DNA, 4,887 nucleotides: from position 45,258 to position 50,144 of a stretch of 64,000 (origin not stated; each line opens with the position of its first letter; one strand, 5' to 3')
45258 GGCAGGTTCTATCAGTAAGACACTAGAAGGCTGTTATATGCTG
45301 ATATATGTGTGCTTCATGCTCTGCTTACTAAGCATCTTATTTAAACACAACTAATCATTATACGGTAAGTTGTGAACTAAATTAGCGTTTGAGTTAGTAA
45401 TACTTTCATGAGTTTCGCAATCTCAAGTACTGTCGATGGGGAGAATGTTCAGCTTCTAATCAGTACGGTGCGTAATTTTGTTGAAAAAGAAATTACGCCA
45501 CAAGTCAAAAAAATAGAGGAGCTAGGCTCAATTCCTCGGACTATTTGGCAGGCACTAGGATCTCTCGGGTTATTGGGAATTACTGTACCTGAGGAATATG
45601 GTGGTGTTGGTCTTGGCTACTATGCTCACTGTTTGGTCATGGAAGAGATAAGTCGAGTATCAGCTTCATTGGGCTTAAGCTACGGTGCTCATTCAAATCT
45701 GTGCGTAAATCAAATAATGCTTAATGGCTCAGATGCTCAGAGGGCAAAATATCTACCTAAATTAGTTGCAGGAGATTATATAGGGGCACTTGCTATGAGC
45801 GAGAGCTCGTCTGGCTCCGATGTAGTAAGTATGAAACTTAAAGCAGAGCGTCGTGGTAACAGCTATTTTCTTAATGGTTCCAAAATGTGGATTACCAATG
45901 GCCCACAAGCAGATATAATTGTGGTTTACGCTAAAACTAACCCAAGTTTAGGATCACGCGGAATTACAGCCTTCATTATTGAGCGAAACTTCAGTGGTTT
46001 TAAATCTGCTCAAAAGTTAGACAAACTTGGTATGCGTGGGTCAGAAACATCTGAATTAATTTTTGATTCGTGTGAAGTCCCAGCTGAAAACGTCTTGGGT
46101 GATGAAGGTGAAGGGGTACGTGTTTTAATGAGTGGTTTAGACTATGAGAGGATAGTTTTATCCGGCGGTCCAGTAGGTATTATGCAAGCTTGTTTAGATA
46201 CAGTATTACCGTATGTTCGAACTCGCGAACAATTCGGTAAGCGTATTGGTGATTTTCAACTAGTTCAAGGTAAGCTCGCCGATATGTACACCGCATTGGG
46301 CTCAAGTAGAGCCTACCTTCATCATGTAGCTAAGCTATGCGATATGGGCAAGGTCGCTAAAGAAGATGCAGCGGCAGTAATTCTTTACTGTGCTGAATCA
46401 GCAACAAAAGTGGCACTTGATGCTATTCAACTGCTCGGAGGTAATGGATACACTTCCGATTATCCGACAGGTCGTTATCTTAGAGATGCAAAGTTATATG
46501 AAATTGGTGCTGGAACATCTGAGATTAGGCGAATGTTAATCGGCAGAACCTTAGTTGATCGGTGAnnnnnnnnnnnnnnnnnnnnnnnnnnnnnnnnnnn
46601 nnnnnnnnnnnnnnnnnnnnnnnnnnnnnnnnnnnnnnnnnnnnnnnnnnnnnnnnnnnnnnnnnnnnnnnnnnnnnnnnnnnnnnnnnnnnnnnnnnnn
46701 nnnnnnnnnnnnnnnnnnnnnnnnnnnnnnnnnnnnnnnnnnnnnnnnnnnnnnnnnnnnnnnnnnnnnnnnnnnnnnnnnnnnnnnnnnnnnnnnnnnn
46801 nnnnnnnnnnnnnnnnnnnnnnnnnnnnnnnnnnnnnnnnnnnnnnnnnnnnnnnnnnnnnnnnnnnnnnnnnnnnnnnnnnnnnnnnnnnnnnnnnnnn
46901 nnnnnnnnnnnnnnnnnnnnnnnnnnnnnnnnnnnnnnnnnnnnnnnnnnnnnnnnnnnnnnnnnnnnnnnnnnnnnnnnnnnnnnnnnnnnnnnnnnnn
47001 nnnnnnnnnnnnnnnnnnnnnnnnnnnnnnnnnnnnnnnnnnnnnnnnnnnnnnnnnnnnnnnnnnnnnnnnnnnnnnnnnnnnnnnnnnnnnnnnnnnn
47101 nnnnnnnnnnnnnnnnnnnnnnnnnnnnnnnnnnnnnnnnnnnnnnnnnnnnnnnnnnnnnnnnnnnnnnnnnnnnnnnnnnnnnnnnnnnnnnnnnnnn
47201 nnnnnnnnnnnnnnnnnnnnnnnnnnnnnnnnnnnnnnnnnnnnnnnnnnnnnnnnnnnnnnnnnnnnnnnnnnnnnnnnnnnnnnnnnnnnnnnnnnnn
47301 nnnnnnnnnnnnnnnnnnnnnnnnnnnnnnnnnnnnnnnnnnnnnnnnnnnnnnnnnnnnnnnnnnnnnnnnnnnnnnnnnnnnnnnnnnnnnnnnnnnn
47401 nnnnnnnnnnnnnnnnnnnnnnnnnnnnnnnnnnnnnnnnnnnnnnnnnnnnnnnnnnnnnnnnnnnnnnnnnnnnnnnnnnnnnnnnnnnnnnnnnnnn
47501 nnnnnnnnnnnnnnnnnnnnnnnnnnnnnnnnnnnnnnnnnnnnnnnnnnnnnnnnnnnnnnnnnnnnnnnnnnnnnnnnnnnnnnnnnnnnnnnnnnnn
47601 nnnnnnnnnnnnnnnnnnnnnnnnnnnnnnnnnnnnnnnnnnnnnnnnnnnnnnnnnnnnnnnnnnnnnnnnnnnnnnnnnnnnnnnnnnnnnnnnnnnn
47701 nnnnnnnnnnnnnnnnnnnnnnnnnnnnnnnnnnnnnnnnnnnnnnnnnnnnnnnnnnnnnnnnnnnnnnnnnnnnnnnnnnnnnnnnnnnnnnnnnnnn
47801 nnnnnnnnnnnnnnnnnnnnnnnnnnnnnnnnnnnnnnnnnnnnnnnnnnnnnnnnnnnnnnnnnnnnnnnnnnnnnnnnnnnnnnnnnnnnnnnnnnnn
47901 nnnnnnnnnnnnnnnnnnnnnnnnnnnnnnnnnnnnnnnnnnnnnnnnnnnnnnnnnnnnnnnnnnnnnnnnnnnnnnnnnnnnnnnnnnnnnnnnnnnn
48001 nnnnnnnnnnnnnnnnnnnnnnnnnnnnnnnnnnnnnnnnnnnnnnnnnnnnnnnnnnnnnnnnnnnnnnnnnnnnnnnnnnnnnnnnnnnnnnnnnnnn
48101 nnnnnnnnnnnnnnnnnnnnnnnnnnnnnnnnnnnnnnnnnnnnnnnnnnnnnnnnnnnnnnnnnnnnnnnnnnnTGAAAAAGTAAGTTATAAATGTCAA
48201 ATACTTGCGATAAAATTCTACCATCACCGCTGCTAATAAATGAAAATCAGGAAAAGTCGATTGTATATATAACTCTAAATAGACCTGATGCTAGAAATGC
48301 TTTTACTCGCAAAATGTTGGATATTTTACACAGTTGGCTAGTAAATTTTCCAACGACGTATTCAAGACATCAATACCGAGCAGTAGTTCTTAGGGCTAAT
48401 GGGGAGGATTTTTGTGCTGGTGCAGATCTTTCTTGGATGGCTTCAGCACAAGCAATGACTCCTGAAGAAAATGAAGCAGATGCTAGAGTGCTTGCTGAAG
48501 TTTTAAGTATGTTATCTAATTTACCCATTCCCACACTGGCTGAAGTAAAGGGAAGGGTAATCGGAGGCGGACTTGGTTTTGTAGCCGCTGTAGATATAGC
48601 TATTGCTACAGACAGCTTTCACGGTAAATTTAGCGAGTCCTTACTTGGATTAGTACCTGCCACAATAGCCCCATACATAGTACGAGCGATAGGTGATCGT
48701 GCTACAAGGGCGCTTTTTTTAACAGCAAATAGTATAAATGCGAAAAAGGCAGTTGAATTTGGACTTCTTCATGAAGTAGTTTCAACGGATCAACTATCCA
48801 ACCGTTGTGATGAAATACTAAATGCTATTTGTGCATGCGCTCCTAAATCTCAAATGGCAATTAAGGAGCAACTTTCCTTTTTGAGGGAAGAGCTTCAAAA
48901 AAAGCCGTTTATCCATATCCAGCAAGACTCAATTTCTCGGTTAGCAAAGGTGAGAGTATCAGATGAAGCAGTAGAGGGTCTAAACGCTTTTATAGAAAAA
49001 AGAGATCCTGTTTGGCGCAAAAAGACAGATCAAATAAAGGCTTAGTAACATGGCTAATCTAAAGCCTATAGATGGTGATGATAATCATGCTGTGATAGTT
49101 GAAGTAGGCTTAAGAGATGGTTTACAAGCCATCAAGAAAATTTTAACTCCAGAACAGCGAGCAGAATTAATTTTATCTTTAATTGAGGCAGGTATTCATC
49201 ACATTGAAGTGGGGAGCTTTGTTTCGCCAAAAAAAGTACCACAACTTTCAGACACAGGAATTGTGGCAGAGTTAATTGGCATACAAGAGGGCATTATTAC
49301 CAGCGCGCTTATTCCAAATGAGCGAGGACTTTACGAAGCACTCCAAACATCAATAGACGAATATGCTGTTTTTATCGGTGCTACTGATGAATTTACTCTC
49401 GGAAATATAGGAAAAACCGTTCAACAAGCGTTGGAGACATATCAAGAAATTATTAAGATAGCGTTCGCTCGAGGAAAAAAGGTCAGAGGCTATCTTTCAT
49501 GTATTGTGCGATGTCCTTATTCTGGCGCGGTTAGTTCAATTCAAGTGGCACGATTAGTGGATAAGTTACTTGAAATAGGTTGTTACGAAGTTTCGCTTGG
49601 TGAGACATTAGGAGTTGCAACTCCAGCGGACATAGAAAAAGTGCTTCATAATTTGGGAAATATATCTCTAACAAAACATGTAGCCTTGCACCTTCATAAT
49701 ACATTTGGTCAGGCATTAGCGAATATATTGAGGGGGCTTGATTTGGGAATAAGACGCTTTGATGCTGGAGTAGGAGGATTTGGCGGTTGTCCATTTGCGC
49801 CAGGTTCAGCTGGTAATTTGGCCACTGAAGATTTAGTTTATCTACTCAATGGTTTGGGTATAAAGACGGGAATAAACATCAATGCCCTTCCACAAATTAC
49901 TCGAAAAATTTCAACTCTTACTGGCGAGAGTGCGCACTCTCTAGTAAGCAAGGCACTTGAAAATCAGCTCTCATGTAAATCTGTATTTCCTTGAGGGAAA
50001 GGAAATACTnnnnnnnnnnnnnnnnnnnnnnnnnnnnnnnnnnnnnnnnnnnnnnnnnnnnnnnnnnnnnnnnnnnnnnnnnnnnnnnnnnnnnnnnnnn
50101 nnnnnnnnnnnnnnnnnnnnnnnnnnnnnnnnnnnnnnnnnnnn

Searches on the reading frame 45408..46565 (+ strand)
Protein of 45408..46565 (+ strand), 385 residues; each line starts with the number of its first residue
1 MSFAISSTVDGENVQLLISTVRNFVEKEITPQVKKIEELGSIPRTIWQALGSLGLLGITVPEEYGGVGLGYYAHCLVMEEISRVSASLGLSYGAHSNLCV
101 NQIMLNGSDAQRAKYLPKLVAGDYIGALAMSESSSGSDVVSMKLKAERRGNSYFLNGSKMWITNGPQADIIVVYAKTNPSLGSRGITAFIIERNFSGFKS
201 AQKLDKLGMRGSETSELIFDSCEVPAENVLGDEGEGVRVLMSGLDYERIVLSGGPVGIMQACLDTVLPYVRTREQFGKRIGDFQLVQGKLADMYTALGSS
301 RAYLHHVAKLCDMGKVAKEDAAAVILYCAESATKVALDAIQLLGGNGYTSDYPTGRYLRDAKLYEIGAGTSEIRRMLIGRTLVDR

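Call 60: search_protein_families(library=pfam, proteins=[window:45408-46565:+], max_evalue=0.00001)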
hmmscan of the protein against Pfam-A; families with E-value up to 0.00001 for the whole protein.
window:45408-46565:+ (385 aa): 4 families
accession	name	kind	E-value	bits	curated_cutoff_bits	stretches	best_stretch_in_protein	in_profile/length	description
PF00441.29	Acyl-CoA_dh_1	-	7.7e-44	149.9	22.4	1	234-382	1-149/150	Acyl-CoA dehydrogenase, C-terminal domain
PF02771.21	Acyl-CoA_dh_N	-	8.8e-39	132.8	22.9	1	14-123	4-113/113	Acyl-CoA dehydrogenase, N-terminal domain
PF02770.24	Acyl-CoA_dh_M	-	1.9e-23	82.9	33.3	1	127-222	1-97/97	Acyl-CoA dehydrogenase, middle domain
PF08028.16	Acyl-CoA_dh_2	-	1.9e-12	48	22.7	1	255-365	7-127/134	Acyl-CoA dehydrogenase, C-terminal domain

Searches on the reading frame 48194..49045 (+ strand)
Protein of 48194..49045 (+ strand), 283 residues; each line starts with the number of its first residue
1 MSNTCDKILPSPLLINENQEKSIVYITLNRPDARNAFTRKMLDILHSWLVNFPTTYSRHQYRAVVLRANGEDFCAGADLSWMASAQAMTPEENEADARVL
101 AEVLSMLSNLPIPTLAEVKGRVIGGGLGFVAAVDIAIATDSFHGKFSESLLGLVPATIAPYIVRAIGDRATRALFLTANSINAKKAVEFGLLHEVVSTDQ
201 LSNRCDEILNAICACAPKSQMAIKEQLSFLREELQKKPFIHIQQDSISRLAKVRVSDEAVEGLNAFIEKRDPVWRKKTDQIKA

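Call 60: search_protein_families(library=pfam, proteins=[window:48194-49045:+], max_evalue=0.00001)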
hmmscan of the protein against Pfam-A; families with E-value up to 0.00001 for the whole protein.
window:48194-49045:+ (283 aa): 2 families
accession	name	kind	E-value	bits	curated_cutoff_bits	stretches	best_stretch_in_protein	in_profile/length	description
PF00378.25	ECH_1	-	3.5e-41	141.6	27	1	19-276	2-250/251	Enoyl-CoA hydratase/isomerase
PF16113.10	ECH_2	-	1e-26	94.7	27.2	1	25-278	3-253/335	Enoyl-CoA hydratase/isomerase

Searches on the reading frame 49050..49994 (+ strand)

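Call 60: search_protein_families(library=pfam, proteins=[window:49050-49994:+], max_evalue=0.00001)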
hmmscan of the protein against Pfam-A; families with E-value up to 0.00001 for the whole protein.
window:49050-49994:+ (314 aa): 1 family
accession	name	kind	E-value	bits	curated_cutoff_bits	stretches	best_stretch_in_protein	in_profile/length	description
PF00682.25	HMGL-like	-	2.2e-42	145.7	29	1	16-285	4-258/260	HMGL-like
